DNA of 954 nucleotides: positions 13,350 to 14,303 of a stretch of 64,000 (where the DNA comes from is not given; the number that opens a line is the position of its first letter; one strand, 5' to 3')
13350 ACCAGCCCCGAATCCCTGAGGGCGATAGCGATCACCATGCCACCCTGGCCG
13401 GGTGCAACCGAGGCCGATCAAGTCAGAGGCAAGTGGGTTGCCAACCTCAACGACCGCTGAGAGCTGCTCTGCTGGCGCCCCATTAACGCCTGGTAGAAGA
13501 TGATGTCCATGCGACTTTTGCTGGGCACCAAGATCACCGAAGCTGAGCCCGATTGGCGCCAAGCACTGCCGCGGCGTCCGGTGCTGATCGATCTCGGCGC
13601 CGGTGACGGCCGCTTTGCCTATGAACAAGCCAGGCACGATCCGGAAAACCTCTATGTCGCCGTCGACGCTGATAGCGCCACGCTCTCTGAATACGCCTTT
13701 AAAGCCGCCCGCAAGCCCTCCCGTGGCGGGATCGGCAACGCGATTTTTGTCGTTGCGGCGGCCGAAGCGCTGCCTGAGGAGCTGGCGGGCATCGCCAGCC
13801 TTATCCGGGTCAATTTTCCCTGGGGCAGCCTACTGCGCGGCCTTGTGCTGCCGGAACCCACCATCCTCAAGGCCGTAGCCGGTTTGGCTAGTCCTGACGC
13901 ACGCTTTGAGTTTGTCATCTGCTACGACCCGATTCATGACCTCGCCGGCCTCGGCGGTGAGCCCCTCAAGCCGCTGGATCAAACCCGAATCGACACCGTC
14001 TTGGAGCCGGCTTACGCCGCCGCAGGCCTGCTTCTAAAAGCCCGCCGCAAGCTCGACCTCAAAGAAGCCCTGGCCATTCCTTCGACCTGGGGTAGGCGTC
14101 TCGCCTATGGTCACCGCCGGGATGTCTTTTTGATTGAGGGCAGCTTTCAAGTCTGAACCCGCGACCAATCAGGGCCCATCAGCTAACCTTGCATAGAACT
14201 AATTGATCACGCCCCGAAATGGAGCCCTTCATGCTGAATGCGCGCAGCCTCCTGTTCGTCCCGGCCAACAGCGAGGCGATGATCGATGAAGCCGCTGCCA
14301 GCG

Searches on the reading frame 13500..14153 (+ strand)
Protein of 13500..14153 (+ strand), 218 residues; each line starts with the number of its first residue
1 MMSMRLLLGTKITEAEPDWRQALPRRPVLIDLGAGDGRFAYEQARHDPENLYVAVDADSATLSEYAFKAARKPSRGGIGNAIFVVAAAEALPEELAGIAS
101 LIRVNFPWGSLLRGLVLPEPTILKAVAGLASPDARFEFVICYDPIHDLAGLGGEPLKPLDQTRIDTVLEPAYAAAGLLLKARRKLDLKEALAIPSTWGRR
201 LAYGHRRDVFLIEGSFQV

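Call 3: search_protein_families(library=pfam, proteins=[window:13500-14153:+], max_evalue=1)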
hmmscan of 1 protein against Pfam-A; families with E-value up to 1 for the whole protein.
window:13500-14153:+ (218 aa): 7 families
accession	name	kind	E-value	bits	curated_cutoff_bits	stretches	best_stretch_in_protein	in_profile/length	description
PF24675.1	NpmA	-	1.1e-55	188.7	60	1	11-213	7-211/214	16S rRNA (adenine(1408)-N(1))-methyltransferase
PF02390.23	Methyltransf_4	-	1.8e-05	24.7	24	1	26-107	2-81/173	Putative methyltransferase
PF13649.12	Methyltransf_25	-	0.0003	21.9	27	1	30-94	2-61/97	Methyltransferase domain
PF13847.12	Methyltransf_31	-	0.019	15.1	27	1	29-94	7-69/145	Methyltransferase domain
PF05175.20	MTS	-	0.068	13.3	23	1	29-63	35-69/170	Methyltransferase small domain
PF08241.18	Methyltransf_11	-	0.098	13.7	21.2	1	31-92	2-55/95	Methyltransferase domain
PF08242.18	Methyltransf_12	-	0.16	13.2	30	1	30-72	1-43/98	Methyltransferase domain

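Call 4: search_protein_families(library=ncbifam, proteins=[window:13500-14153:+], max_evalue=1)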
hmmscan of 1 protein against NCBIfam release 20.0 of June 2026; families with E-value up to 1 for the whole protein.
window:13500-14153:+ (218 aa): 7 families
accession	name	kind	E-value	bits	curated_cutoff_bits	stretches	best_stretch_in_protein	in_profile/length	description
NF051863.1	16S_A1408_WarA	equivalog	6.8e-42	143.3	305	1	28-213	1-179/190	16S rRNA (adenine(1408)-N(1))-methyltransferase WarA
NF040634.1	16S_A1408_NpmB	exception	4.1e-39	134.2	460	1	26-209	26-209/217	16S rRNA (adenine(1408)-N(1))-methyltransferase NpmB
NF000363.1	self_KamB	exception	1.4e-36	126.1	350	1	26-210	25-208/216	16S rRNA (adenine(1408)-N(1))-methyltransferase KamB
NF000030.2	16S_rRNA_NpmA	exception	7.3e-32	110.7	470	1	28-214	27-214/219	16S rRNA (adenine(1408)-N(1))-methyltransferase NpmA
NF001080.0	PRK00121.2-2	equivalog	4.3e-05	22.8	132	1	15-86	34-103/224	tRNA (guanosine(46)-N7)-methyltransferase TrmB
TIGR00091.1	TIGR00091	equivalog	0.00024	20.5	112.65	1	13-97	3-84/194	tRNA (guanosine(46)-N7)-methyltransferase TrmB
TIGR04543.1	ketoArg_3Met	equivalog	0.18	10.9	425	1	28-69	152-192/336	2-ketoarginine methyltransferase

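Call 5: search_solved_structures(query=window:13500-14153:+, max_evalue=1, show_alignments=3)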
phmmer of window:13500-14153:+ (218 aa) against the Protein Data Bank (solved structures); distinct sequences matched with E-value up to 1: 12.
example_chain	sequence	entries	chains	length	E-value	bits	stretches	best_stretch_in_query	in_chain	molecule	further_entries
7ehf_A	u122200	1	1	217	7.9e-40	139.7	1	24-209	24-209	16S rRNA methyltransferase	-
4rwz_A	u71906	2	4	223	5.4e-35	123.9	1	25-208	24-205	Putative rRNA methyltransferase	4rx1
3mte_A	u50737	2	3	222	1.4e-34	122.6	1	2-215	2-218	16S rRNA methylase | 16S rRNA (adenine(1408)-N(1))-methyltransferase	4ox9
3p2e_A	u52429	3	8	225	7.5e-34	120.2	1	6-215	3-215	16S rRNA methylase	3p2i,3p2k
3pb3_A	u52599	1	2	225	5.2e-33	117.4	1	6-215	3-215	16S rRNA methylase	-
3mq2_A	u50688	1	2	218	6.6e-31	110.6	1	2-215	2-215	16S rRNA methyltransferase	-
4x1o_A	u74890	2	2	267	1.8e-29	105.9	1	3-209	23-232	16S rRNA (adenine(1408)-N(1))-methyltransferase | Uncharacterized protein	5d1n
5bw5_A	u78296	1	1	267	7.4e-29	103.9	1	3-209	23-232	16S rRNA (adenine(1408)-N(1))-methyltransferase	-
5bw4_A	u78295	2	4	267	1.2e-27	100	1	3-208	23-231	16S rRNA (adenine(1408)-N(1))-methyltransferase | Uncharacterized protein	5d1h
7jlz_A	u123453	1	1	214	7.7e-20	74.4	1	26-212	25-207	16S rRNA methylase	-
1yzh_A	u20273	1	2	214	0.019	17.6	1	13-66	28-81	tRNA (guanine-N(7)-)-methyltransferase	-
2yqz_A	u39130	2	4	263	0.12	15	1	25-85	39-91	Hypothetical protein TTHA0223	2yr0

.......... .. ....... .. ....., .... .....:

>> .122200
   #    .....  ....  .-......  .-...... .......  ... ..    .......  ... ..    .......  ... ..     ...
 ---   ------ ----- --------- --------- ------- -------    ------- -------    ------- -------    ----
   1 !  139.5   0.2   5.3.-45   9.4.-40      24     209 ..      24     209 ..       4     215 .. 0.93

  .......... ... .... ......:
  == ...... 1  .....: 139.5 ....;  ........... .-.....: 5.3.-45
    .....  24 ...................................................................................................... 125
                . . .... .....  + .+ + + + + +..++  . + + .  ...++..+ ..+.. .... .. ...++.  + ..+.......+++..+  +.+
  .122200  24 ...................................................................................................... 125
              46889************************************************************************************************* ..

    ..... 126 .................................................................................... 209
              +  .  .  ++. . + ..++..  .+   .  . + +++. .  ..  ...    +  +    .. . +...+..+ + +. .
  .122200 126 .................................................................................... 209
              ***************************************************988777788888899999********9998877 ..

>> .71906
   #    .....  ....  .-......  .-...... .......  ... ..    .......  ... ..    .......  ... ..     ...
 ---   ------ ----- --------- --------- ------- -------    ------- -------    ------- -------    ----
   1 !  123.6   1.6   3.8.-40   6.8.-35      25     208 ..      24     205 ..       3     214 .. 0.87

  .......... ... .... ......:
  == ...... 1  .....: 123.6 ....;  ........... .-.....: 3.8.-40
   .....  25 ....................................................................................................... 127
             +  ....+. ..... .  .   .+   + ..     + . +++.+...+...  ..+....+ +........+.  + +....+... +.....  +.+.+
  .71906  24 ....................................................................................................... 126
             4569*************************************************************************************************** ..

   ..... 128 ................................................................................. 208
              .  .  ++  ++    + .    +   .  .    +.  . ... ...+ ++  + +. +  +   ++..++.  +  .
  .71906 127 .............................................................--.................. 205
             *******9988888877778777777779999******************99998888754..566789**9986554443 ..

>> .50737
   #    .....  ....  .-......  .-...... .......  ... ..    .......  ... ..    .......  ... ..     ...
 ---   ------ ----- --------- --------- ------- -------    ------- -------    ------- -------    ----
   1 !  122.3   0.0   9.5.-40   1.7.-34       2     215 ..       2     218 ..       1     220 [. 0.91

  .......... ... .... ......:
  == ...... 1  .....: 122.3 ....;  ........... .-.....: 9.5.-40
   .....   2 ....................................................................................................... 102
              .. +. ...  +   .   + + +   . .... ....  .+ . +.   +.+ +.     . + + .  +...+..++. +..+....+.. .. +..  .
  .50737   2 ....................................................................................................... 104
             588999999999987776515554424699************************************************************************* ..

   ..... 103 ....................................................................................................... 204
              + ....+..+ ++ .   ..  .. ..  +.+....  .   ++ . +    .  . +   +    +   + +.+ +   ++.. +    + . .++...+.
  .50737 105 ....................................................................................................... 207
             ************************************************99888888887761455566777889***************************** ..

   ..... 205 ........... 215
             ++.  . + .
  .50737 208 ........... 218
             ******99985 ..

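Call 9: find_homologous_proteins(query=window:13500-14153:+, max_evalue=0.00001)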
Query window:13500-14153:+ (218 aa): 826 proteins with E <= 0.00001 among 5459 candidates; the best 120 are listed.
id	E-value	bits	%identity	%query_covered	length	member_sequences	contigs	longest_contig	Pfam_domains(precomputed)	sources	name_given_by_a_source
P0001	1.4e-136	471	100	99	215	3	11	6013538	PF02390.24,PF24675.2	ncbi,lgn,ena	-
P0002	2.8e-106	372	79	99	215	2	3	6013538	PF02390.24,PF24675.2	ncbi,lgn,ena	-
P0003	7.4e-104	364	75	99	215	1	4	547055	PF02390.24,PF24675.2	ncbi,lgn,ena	-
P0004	4.8e-101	355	74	99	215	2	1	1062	PF13649.13,PF02390.24,PF24675.2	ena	-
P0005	1.1e-85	304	65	97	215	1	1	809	PF24675.2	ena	-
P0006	1.5e-85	304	65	98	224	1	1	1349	PF24675.2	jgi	jgi:16S rRNA (adenine(1408)-N(1))-methyltransferase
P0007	1.8e-84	300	64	98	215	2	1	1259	PF24675.2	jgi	jgi:16S rRNA (adenine(1408)-N(1))-methyltransferase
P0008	3.9e-84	299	63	98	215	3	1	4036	PF24675.2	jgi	jgi:16S rRNA (adenine(1408)-N(1))-methyltransferase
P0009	3.9e-83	296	61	99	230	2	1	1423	PF24675.2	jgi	jgi:16S rRNA (adenine(1408)-N(1))-methyltransferase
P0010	4.5e-83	296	64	98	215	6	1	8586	PF24675.2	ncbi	ncbi:MAG: class I SAM-dependent methyltransferase [Dehalococcoidia bacterium]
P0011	8.8e-83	295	62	98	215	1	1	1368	PF24675.2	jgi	jgi:16S rRNA (adenine(1408)-N(1))-methyltransferase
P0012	3.3e-80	286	61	99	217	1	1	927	PF24675.2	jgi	jgi:16S rRNA (adenine(1408)-N(1))-methyltransferase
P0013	6.1e-80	286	64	97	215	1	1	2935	PF24675.2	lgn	-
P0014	9.4e-80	285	60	98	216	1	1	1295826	PF13649.13,PF24675.2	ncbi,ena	-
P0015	1.5e-79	284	61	99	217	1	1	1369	PF24675.2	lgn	-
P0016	4.0e-79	283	61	98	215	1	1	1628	PF24675.2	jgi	jgi:16S rRNA (adenine(1408)-N(1))-methyltransferase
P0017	6.0e-79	282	62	97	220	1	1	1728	PF13649.13,PF24675.2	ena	-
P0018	2.7e-78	280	60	99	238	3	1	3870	PF13649.13,PF24675.2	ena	-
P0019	7.0e-78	279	59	98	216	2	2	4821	PF24675.2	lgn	-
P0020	3.7e-77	277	61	98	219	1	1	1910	PF24675.2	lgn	-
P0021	2.3e-76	274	62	98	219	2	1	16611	PF13649.13,PF24675.2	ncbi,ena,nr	ncbi:MAG TPA: class I SAM-dependent methyltransferase [Dehalococcoidia bacterium]|nr:class I SAM-dep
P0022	8.3e-76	272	59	97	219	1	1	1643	PF13649.13,PF24675.2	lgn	-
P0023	1.5e-75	271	58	98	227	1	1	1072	PF13649.13,PF24675.2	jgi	jgi:16S rRNA (adenine(1408)-N(1))-methyltransferase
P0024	6.6e-75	269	62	99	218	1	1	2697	PF13649.13,PF24675.2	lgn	-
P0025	1.3e-74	268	59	97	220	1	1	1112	PF24675.2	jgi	jgi:16S rRNA (adenine(1408)-N(1))-methyltransferase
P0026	1.5e-74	268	60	97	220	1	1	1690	PF13847.13,PF13649.13,PF24675.2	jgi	-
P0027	2.1e-74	268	58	98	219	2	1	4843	PF13847.13,PF13649.13,PF24675.2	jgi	jgi:16S rRNA (adenine(1408)-N(1))-methyltransferase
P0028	2.4e-74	267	59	97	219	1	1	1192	PF24675.2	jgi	jgi:16S rRNA (adenine(1408)-N(1))-methyltransferase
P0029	3.3e-74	267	57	97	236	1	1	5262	PF02390.24,PF24675.2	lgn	-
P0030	4.0e-74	267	59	98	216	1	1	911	PF13649.13,PF24675.2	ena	-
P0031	4.2e-74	267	59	97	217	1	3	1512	PF24675.2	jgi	jgi:16S rRNA (adenine(1408)-N(1))-methyltransferase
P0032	4.9e-74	266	56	99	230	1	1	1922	PF24675.2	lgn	-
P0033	9.5e-74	265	60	97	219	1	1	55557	PF13649.13,PF24675.2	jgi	jgi:16S rRNA (adenine(1408)-N(1))-methyltransferase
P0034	1.8e-73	264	61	97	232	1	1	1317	PF13649.13,PF24675.2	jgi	jgi:16S rRNA (adenine(1408)-N(1))-methyltransferase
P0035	1.9e-73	264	60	97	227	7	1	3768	PF24675.2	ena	-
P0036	2.2e-73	264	58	98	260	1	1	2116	PF13847.13,PF13649.13,PF24675.2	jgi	jgi:16S rRNA (adenine(1408)-N(1))-methyltransferase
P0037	2.4e-73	264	57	98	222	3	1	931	PF13649.13,PF24675.2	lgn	-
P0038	5.8e-73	263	56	97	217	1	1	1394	PF13649.13,PF24675.2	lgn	-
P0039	6.5e-73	263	60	98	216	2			PF13649.13,PF24675.2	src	-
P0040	1.3e-72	262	57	96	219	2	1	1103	PF24675.2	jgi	jgi:16S rRNA (adenine(1408)-N(1))-methyltransferase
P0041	2.2e-72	261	57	98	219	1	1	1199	PF13847.13,PF13649.13,PF24675.2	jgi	jgi:hypothetical protein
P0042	3.6e-72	260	57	98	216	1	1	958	PF13649.13,PF24675.2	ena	-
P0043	6.9e-72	259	57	96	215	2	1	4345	PF24675.2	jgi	jgi:16S rRNA (adenine(1408)-N(1))-methyltransferase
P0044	9.4e-72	259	58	97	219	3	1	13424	PF13847.13,PF13649.13,PF24675.2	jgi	-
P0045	1.0e-71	259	58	96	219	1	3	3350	PF13649.13,PF24675.2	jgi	jgi:16S rRNA (adenine(1408)-N(1))-methyltransferase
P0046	1.1e-71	259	56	98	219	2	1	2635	PF24675.2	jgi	-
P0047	1.2e-71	258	58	98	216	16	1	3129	PF13649.13,PF24675.2,PF08242.19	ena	-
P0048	2.8e-71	257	57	97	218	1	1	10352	PF13649.13,PF24675.2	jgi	jgi:16S rRNA (adenine(1408)-N(1))-methyltransferase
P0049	2.8e-71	257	58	96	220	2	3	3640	PF24675.2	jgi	jgi:16S rRNA (adenine(1408)-N(1))-methyltransferase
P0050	3.5e-71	257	54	98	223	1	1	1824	PF13649.13,PF24675.2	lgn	-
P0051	3.9e-71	257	58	97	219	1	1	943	PF13649.13,PF24675.2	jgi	jgi:16S rRNA (adenine(1408)-N(1))-methyltransferase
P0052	4.6e-71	257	55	99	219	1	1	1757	PF13649.13,PF24675.2,PF08242.19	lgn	-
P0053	5.0e-71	256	57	97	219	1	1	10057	PF13649.13,PF24675.2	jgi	jgi:16S rRNA (adenine(1408)-N(1))-methyltransferase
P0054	9.8e-71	256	58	98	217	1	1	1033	PF24675.2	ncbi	-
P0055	1.0e-70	255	56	98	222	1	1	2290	PF13649.13,PF24675.2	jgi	jgi:16S rRNA (adenine(1408)-N(1))-methyltransferase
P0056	1.9e-70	255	55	98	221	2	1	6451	PF24675.2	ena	-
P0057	1.9e-70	255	57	97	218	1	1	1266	PF13649.13,PF24675.2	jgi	jgi:16S rRNA (adenine(1408)-N(1))-methyltransferase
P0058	2.2e-70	254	56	97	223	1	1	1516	PF13847.13,PF13649.13,PF24675.2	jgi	jgi:16S rRNA (adenine(1408)-N(1))-methyltransferase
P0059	2.2e-70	254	56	97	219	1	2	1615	PF13649.13,PF24675.2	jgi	jgi:16S rRNA (adenine(1408)-N(1))-methyltransferase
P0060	2.8e-70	254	55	96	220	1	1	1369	PF13847.13,PF13649.13,PF24675.2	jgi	jgi:16S rRNA (adenine(1408)-N(1))-methyltransferase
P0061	3.1e-70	254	58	94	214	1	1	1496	PF24675.2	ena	-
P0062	3.2e-70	254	57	97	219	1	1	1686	PF13649.13,PF24675.2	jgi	jgi:16S rRNA (adenine(1408)-N(1))-methyltransferase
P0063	4.1e-70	254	56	97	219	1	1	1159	PF13649.13,PF24675.2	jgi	jgi:16S rRNA (adenine(1408)-N(1))-methyltransferase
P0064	5.5e-70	253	56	96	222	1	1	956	PF02390.24,PF24675.2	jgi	jgi:16S rRNA (adenine(1408)-N(1))-methyltransferase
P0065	5.7e-70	253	57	98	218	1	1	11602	PF13649.13,PF24675.2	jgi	jgi:16S rRNA (adenine(1408)-N(1))-methyltransferase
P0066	7.6e-70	253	54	98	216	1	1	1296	PF13649.13,PF24675.2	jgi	jgi:16S rRNA (adenine(1408)-N(1))-methyltransferase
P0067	7.8e-70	253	57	98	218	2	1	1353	PF13649.13,PF24675.2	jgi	jgi:16S rRNA (adenine(1408)-N(1))-methyltransferase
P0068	2.1e-69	251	56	95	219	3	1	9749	PF13649.13,PF02390.24,PF24675.2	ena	-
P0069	3.6e-69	250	56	98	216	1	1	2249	PF13649.13,PF24675.2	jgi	jgi:16S rRNA (adenine(1408)-N(1))-methyltransferase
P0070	3.7e-69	250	55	98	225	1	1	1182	PF13649.13,PF24675.2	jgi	jgi:16S rRNA (adenine(1408)-N(1))-methyltransferase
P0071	4.8e-69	250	55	96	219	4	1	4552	PF13649.13,PF24675.2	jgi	-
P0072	5.3e-69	250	56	98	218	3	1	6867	PF13649.13,PF24675.2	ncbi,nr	ncbi:MAG TPA: methyltransferase domain-containing protein [Dehalococcoidia bacterium]|nr:methyltrans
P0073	5.8e-69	250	53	98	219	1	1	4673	PF13649.13,PF24675.2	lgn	-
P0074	1.5e-68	248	54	96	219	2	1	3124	PF24675.2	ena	-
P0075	2.7e-68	248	56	97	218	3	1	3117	PF13649.13,PF24675.2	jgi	jgi:16S rRNA (adenine(1408)-N(1))-methyltransferase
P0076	3.2e-68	247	54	98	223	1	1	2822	PF13649.13,PF24675.2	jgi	jgi:16S rRNA (adenine(1408)-N(1))-methyltransferase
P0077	3.8e-68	247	56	98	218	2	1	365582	PF24675.2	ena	-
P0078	4.0e-68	247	56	97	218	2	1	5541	PF24675.2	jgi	-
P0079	4.0e-68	247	55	97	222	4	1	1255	PF24675.2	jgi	jgi:hypothetical protein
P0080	7.1e-68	246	55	96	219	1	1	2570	PF13649.13,PF24675.2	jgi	jgi:16S rRNA (adenine(1408)-N(1))-methyltransferase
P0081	9.0e-68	246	55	97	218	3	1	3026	PF13847.13,PF13649.13,PF24675.2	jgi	jgi:16S rRNA (adenine(1408)-N(1))-methyltransferase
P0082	1.0e-67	246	57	96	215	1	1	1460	PF13649.13,PF24675.2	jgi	jgi:16S rRNA (adenine(1408)-N(1))-methyltransferase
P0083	1.3e-67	245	57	95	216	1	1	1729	PF24675.2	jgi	jgi:16S rRNA (adenine(1408)-N(1))-methyltransferase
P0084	1.4e-67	245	55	98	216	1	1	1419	PF13649.13,PF24675.2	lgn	-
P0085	1.8e-67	245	55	98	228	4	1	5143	PF13847.13,PF13649.13,PF24675.2,PF08242.19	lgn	-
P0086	2.2e-67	245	54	96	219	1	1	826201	PF13649.13,PF02390.24,PF24675.2,PF08242.19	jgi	jgi:16S rRNA (adenine(1408)-N(1))-methyltransferase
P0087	4.3e-67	244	53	98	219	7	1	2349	PF24675.2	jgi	jgi:16S rRNA (adenine(1408)-N(1))-methyltransferase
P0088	4.7e-67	243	57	96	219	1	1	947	PF13649.13,PF24675.2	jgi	jgi:16S rRNA (adenine(1408)-N(1))-methyltransferase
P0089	5.2e-67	243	55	97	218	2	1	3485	PF13649.13,PF24675.2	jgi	jgi:16S rRNA (adenine(1408)-N(1))-methyltransferase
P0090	5.7e-67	243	55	97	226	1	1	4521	PF13847.13,PF13649.13,PF24675.2,PF08242.19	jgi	jgi:16S rRNA (adenine(1408)-N(1))-methyltransferase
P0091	6.0e-67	243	53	96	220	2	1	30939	PF24675.2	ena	-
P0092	7.2e-67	243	55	96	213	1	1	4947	PF13649.13,PF24675.2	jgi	jgi:16S rRNA (adenine(1408)-N(1))-methyltransferase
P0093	7.6e-67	243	64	82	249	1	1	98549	PF24675.2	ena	-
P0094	8.9e-67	243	55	97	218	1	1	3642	PF13649.13,PF24675.2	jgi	jgi:16S rRNA (adenine(1408)-N(1))-methyltransferase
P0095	9.1e-67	243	55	98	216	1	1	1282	PF13649.13,PF24675.2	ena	-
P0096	1.2e-66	242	54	97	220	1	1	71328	PF24675.2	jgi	jgi:16S rRNA (adenine(1408)-N(1))-methyltransferase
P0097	1.4e-66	242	54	96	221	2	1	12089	PF24675.2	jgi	jgi:16S rRNA (adenine(1408)-N(1))-methyltransferase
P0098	1.6e-66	242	52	98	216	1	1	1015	PF13649.13,PF24675.2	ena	-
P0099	1.8e-66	242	52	98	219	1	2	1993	PF13649.13,PF24675.2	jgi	jgi:16S rRNA (adenine(1408)-N(1))-methyltransferase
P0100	2.0e-66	241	56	94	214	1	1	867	PF13649.13,PF24675.2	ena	-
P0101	2.1e-66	241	54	96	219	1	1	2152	PF24675.2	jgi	jgi:16S rRNA (adenine(1408)-N(1))-methyltransferase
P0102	2.9e-66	241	56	98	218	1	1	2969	PF24675.2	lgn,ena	-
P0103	3.0e-66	241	57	97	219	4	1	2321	PF24675.2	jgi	jgi:16S rRNA (adenine(1408)-N(1))-methyltransferase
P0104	3.0e-66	241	56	96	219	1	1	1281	PF13649.13,PF24675.2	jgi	jgi:16S rRNA (adenine(1408)-N(1))-methyltransferase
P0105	3.5e-66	241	54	97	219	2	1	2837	PF24675.2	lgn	-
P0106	3.6e-66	241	55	96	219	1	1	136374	PF13649.13,PF24675.2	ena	-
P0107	3.9e-66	240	55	97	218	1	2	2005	PF13847.13,PF13649.13,PF24675.2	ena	-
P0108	4.1e-66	240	54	97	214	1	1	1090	PF13847.13,PF13649.13,PF24675.2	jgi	jgi:16S rRNA (adenine(1408)-N(1))-methyltransferase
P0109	4.4e-66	240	54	98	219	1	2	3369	PF13649.13,PF24675.2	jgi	jgi:16S rRNA (adenine(1408)-N(1))-methyltransferase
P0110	4.4e-66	240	54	97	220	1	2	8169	PF24675.2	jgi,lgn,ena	-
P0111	6.6e-66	240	58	96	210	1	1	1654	PF13649.13,PF24675.2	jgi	jgi:16S rRNA (adenine(1408)-N(1))-methyltransferase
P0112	6.8e-66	240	55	98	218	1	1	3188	PF24675.2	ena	-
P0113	8.2e-66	239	56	95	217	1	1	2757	PF13649.13,PF24675.2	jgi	jgi:16S rRNA (adenine(1408)-N(1))-methyltransferase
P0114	8.8e-66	239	54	97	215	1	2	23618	PF24675.2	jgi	jgi:predicted RNA methylase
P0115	9.4e-66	239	55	96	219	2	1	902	PF24675.2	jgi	jgi:16S rRNA (adenine(1408)-N(1))-methyltransferase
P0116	1.0e-65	239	56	97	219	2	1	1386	PF13649.13,PF24675.2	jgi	jgi:16S rRNA (adenine(1408)-N(1))-methyltransferase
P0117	1.1e-65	239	54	97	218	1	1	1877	PF13649.13,PF24675.2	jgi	jgi:16S rRNA (adenine(1408)-N(1))-methyltransferase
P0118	1.2e-65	239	58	88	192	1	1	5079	PF13649.13,PF24675.2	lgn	-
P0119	1.3e-65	239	54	96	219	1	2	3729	PF24675.2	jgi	jgi:16S rRNA (adenine(1408)-N(1))-methyltransferase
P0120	1.9e-65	238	53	97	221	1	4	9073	PF13847.13,PF13649.13,PF02390.24,PF24675.2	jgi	jgi:16S rRNA (adenine(1408)-N(1))-methyltransferase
